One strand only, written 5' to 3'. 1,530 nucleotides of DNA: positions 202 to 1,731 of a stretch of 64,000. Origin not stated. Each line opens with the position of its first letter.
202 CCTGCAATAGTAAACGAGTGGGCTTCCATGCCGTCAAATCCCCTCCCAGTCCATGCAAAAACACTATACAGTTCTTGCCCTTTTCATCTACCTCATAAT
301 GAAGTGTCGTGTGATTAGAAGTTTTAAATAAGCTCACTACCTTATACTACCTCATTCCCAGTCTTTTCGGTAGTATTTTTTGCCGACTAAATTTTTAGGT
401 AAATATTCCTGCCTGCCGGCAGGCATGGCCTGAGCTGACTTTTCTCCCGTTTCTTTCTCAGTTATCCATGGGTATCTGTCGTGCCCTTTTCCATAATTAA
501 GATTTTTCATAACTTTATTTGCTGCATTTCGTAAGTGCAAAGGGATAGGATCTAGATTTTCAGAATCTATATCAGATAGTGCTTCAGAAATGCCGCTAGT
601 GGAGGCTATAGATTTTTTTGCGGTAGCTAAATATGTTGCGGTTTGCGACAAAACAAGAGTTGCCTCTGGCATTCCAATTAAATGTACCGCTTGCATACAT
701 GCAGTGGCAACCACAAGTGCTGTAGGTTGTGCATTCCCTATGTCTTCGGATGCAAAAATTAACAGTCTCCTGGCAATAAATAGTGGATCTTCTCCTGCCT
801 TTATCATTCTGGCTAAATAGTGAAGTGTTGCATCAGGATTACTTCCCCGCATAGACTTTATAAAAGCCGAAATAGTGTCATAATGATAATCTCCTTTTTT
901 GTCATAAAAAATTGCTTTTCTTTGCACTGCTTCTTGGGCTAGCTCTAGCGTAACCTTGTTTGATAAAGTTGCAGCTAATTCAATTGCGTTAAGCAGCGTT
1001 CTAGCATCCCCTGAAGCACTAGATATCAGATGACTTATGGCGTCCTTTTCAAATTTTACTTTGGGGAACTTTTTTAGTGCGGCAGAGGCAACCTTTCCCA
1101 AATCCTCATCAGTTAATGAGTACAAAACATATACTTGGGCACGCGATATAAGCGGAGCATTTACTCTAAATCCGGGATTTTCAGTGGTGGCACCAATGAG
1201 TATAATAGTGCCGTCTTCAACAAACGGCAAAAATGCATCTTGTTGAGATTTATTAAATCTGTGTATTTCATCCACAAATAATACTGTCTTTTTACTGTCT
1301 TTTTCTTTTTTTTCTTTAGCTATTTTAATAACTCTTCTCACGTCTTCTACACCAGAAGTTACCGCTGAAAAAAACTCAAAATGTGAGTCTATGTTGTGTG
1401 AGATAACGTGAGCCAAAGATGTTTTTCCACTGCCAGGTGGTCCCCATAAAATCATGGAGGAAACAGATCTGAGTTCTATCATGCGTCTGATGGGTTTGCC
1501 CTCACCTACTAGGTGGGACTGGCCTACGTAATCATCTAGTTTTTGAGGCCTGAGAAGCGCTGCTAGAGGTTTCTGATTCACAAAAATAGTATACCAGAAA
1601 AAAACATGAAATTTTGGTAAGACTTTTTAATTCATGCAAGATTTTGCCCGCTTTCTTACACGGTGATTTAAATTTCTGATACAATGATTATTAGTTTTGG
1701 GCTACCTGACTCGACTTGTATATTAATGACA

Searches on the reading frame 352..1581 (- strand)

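Call 50: search_protein_families(library=pfam, proteins=[window:352-1581:-], max_evalue=0.0001)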
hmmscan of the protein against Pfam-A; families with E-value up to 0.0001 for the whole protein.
window:352-1581:- (409 aa): 7 families
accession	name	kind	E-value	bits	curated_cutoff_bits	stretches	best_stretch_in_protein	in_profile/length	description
PF12002.13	MgsA_C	-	7.4e-51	172.8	27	1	246-406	1-150/167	MgsA AAA+ ATPase C terminal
PF16193.11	AAA_assoc_2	-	3.2e-25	88.6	34.3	1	174-245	4-81/81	AAA C-terminal domain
PF05496.18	RuvB_N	-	7.8e-16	58.7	27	1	10-132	1-120/159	Holliday junction DNA helicase RuvB P-loop domain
PF00004.35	AAA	-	9e-16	59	21.2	1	43-152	1-127/131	ATPase family associated with various cellular activities (AAA)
PF07728.20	AAA_5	-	7.8e-07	29.6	22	1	43-169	2-135/139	AAA domain (dynein-related subfamily)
PF13191.12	AAA_16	-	3.4e-05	24.8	32.6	0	41-67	25-51/167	AAA ATPase domain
PF00158.32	Sigma54_activat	-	3.7e-05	23.9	20.2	0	96-135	92-131/168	Sigma-54 interaction domain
